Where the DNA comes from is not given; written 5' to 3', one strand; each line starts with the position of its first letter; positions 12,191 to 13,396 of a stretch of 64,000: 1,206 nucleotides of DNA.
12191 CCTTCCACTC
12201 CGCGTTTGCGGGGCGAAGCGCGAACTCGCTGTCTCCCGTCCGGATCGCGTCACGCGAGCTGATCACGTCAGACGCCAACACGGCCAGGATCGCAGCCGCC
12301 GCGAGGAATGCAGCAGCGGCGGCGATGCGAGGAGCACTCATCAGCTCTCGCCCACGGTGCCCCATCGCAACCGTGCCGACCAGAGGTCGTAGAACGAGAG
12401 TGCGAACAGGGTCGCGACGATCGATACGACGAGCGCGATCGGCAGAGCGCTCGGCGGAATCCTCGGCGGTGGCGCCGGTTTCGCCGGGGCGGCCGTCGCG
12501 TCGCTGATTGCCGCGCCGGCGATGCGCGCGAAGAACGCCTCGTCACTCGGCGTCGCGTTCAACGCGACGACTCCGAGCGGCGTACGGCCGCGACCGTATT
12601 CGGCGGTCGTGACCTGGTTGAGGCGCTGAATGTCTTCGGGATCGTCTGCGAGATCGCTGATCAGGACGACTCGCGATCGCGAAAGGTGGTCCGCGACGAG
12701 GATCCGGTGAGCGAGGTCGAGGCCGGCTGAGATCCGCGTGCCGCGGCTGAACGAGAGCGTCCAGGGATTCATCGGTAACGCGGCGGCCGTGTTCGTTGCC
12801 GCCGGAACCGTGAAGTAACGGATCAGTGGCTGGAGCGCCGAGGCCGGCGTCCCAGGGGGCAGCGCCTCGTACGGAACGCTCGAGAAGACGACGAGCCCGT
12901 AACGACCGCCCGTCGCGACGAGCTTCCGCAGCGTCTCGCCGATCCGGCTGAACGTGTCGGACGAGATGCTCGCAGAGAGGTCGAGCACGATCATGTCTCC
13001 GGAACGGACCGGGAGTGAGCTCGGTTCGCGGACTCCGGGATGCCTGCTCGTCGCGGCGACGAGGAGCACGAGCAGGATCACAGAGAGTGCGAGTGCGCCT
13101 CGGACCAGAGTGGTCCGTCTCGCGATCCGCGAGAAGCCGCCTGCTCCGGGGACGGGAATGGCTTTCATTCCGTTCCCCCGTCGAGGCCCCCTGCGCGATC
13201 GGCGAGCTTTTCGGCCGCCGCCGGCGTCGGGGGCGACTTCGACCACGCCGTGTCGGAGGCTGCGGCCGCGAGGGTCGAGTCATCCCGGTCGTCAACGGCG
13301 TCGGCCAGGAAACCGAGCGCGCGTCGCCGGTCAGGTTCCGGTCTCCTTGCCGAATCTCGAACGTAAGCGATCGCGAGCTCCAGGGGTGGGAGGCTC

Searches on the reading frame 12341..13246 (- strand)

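Call 71: search_protein_families(library=pfam, proteins=[window:12341-13246:-], max_evalue=0.0001)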
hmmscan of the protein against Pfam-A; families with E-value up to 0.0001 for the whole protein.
window:12341-13246:- (301 aa): 1 family
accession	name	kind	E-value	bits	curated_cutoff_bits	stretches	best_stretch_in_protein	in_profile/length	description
PF13519.12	VWA_2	-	7.6e-08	33.4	27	1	85-198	2-105/107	von Willebrand factor type A domain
